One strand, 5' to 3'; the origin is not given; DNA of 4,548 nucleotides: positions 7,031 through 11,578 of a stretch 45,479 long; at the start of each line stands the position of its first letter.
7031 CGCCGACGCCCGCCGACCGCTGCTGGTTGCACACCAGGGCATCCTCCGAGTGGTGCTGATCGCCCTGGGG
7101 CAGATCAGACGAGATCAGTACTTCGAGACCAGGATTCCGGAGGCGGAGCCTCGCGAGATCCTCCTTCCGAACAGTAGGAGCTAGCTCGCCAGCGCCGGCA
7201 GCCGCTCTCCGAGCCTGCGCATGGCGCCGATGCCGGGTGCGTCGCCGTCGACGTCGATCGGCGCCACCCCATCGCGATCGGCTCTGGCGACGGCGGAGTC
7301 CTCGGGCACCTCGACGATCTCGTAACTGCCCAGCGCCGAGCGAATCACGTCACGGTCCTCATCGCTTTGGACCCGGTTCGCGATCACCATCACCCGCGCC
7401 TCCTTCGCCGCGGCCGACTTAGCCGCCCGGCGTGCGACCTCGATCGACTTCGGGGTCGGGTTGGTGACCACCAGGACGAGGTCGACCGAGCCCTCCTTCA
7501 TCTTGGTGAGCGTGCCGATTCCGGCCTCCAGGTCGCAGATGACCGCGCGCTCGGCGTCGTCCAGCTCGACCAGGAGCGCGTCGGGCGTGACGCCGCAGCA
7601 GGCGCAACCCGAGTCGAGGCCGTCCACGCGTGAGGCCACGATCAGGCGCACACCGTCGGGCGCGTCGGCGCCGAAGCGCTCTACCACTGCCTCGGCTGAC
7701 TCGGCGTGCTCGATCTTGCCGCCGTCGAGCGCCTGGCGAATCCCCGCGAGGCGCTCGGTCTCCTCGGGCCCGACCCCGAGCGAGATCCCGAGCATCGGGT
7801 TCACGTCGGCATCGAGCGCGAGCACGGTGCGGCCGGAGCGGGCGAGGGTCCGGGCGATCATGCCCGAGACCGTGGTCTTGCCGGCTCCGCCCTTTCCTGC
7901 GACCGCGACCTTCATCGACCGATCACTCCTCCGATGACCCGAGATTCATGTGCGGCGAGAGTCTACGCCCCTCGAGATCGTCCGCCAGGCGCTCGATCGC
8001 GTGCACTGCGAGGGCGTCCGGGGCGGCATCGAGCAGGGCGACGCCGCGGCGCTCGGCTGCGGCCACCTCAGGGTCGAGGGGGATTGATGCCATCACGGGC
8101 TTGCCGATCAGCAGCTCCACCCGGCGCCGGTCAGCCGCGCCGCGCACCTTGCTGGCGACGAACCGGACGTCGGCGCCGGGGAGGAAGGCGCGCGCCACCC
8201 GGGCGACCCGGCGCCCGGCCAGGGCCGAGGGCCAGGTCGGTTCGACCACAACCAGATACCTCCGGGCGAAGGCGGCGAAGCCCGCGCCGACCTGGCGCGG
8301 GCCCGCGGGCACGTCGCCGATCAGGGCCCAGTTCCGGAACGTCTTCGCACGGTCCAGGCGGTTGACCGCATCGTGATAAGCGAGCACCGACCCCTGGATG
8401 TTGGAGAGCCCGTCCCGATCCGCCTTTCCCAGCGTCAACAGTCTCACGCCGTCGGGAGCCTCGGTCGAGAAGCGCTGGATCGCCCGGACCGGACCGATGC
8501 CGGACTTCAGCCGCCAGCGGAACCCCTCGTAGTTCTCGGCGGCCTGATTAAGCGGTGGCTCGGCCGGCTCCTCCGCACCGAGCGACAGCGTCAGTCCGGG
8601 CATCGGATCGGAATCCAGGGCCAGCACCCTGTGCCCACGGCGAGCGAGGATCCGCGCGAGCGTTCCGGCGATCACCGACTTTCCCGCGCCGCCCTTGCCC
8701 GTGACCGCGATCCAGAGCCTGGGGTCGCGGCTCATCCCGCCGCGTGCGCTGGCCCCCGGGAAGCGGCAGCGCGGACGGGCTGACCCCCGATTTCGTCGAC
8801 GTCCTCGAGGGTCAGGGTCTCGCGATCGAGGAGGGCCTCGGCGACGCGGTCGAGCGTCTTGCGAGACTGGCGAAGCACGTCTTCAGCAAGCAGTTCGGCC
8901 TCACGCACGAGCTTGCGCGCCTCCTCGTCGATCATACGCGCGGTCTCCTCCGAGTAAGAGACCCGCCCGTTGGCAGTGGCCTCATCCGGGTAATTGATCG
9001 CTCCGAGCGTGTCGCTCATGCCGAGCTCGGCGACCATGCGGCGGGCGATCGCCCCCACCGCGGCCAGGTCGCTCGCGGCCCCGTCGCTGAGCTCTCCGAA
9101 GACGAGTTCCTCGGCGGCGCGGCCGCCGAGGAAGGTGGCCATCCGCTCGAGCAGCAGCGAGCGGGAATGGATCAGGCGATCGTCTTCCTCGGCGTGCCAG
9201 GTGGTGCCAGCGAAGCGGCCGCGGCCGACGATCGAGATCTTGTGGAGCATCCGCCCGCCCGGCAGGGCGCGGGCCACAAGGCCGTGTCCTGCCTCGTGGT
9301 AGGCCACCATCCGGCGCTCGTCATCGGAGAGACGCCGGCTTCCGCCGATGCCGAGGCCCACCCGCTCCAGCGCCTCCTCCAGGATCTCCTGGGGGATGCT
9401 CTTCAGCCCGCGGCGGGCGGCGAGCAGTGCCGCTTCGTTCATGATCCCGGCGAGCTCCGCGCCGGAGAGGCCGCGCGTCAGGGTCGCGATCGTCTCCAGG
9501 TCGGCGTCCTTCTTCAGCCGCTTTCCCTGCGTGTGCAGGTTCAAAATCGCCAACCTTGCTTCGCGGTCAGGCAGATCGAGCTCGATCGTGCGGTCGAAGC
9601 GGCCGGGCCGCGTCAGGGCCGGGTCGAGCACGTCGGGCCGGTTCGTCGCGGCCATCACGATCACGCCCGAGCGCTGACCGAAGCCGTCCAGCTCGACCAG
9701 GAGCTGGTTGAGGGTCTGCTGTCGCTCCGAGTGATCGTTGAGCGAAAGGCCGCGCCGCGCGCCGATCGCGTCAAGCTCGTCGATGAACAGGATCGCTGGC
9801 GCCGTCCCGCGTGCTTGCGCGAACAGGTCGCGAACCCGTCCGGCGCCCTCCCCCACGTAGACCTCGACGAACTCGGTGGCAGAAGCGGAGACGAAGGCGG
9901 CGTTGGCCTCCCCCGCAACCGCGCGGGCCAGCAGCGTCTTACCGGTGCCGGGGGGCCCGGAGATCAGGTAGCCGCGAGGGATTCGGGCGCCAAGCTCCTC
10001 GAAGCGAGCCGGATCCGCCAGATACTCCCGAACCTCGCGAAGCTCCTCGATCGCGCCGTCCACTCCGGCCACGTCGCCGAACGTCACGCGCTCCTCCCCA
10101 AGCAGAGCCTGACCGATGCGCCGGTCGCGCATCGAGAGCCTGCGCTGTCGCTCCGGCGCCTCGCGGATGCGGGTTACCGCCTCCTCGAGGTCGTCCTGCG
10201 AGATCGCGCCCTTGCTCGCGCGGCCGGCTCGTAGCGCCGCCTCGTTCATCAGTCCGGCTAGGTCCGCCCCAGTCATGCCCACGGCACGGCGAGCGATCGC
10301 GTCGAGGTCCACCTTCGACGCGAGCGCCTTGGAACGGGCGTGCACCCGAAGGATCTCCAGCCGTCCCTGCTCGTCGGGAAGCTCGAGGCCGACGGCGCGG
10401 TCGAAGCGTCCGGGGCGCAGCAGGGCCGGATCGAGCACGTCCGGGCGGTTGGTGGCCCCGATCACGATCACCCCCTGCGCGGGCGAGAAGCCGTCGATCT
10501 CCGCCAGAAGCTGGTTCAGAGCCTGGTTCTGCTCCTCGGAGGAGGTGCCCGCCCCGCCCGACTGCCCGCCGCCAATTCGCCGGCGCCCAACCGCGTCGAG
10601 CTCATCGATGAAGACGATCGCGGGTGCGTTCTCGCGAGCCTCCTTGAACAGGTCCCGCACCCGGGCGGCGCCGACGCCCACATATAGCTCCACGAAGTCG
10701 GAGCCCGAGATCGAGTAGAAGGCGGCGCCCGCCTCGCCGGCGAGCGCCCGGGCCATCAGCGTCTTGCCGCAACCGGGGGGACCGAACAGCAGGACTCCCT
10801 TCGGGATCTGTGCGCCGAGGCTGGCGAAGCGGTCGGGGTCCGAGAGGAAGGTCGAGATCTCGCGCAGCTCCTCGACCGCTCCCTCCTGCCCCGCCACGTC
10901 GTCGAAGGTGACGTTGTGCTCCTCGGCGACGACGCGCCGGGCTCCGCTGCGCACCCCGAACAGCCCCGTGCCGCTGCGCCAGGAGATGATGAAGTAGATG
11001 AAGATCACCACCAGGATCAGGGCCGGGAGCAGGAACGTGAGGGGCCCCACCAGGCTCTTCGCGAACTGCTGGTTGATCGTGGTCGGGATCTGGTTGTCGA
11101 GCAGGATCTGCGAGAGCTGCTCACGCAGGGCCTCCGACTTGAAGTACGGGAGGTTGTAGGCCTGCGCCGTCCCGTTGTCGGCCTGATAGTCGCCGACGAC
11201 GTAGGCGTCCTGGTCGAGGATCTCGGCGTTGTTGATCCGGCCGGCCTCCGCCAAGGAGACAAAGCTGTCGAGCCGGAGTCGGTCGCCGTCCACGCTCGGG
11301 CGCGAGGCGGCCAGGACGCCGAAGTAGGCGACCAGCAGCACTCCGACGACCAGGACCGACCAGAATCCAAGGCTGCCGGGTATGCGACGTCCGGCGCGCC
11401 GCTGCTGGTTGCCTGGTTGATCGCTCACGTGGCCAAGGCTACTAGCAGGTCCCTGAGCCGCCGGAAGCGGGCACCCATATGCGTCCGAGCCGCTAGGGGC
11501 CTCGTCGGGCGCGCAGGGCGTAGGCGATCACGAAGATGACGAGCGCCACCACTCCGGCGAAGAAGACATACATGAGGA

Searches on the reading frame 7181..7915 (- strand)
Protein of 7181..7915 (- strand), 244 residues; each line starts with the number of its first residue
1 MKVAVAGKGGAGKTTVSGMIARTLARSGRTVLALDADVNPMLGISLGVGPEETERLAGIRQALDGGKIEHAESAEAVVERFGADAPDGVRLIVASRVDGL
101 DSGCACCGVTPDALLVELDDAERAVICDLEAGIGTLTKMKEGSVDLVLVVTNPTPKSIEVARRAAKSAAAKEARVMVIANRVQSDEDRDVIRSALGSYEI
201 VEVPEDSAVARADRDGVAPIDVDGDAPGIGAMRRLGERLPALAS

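Call 9: search_protein_families(library=pfam, max_evalue=0.001, proteins=[window:7181-7915:-])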
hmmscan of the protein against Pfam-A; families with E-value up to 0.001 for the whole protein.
window:7181-7915:- (244 aa): 7 families
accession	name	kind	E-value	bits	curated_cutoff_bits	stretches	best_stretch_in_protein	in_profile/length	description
PF01656.29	CbiA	-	7.9e-14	52.1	25.4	1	3-217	2-123/125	CobQ/CobB/MinD/ParA nucleotide binding domain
PF13614.12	AAA_31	-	1.3e-07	32.2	27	1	7-63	9-63/177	AAA domain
PF10609.15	ParA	-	1.5e-07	31.5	27.1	1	5-39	9-43/246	NUBPL iron-transfer P-loop NTPase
PF02374.21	ArsA_ATPase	-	1.2e-06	28.5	24.3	1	3-38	4-39/305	Anion-transporting ATPase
PF00142.24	Fer4_NifH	-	3.7e-05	23.8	25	1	1-37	1-37/271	4Fe-4S iron sulfur cluster binding proteins, NifH/frxC family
PF06564.18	CBP_BcsQ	-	7.3e-05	22.8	21.3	1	6-52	7-54/234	Cellulose biosynthesis protein BcsQ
PF01583.26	APS_kinase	-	0.00069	20.1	21.1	0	3-58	5-59/152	Adenylylsulphate kinase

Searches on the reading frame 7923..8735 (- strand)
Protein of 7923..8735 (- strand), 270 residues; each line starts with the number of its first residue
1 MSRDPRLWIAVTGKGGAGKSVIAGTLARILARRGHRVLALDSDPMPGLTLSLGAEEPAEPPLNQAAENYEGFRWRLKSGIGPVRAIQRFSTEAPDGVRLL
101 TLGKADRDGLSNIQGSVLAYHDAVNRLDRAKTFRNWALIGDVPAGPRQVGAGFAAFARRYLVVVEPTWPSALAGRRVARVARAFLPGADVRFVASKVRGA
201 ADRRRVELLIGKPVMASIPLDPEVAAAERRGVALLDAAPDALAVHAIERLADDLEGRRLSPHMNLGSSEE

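Call 9: search_protein_families(library=pfam, max_evalue=0.001, proteins=[window:7923-8735:-])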
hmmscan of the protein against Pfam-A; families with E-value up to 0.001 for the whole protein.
window:7923-8735:- (270 aa): 7 families
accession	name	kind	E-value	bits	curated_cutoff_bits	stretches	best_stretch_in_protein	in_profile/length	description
PF01656.29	CbiA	-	2.8e-16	60.1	25.4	1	9-232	2-123/125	CobQ/CobB/MinD/ParA nucleotide binding domain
PF10609.15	ParA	-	3.7e-08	33.5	27.1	1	11-43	9-41/246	NUBPL iron-transfer P-loop NTPase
PF00142.24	Fer4_NifH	-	4.1e-07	30.2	25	1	9-47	3-41/271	4Fe-4S iron sulfur cluster binding proteins, NifH/frxC family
PF02374.21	ArsA_ATPase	-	1.3e-06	28.3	24.3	1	8-59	3-54/305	Anion-transporting ATPase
PF13614.12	AAA_31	-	1.4e-06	28.8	27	1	12-56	8-52/177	AAA domain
PF06564.18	CBP_BcsQ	-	1.7e-05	24.9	21.3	1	11-168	6-149/234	Cellulose biosynthesis protein BcsQ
PF01583.26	APS_kinase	-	0.00027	21.4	21.1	0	9-45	5-41/152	Adenylylsulphate kinase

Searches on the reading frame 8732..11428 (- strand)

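Call 9: search_protein_families(library=pfam, max_evalue=0.001, proteins=[window:8732-11428:-])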
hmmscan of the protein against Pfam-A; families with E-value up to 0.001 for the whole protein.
window:8732-11428:- (898 aa): 22 families
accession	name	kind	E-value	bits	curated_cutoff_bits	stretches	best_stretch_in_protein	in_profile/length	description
PF00004.35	AAA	-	4.3e-88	292.9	21.2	2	212-349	1-130/131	ATPase family associated with various cellular activities (AAA)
PF01434.24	Peptidase_M41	-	3.3e-53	180.8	29.9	1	700-880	3-191/191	Peptidase family M41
PF17862.7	AAA_lid_3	-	6.8e-23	80.3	27.2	2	641-684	1-44/45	AAA+ lid domain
PF13191.12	AAA_16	-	2.6e-10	41.5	32.6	2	477-545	17-92/167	AAA ATPase domain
PF07728.20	AAA_5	-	6.4e-10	39.6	22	0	211-279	1-77/139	AAA domain (dynein-related subfamily)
PF05496.18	RuvB_N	-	1.1e-08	35.4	27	0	210-244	34-68/159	Holliday junction DNA helicase RuvB P-loop domain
PF13401.12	AAA_22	-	5.8e-08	33.6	27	0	212-308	8-79/130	AAA domain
PF20720.3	nSTAND3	-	8.1e-08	32.5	27.2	0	488-632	21-152/155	Novel STAND NTPase 3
PF13521.12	AAA_28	-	2.2e-07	31.7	27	0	488-527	3-42/164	AAA domain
PF13671.12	AAA_33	-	7.9e-07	29.9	27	0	212-251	2-39/143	AAA domain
PF23902.1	AAA_lid_PRS2_C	-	1.7e-06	28.5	34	0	355-421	3-70/73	PRS2 AAA+ lid C-terminal domain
PF01695.23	IstB_IS21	-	4.3e-06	26.8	24.1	0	211-241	94-124/238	IstB-like ATP binding protein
PF00910.28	RNA_helicase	-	4.6e-06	27.5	21.5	0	212-251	1-49/105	RNA helicase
PF01078.27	Mg_chelatase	-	5.9e-06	26.3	20.3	0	212-230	25-43/207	Magnesium chelatase, subunit ChlI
PF06068.19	TIP49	-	6.3e-06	26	23.8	0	210-246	51-89/347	TIP49 P-loop domain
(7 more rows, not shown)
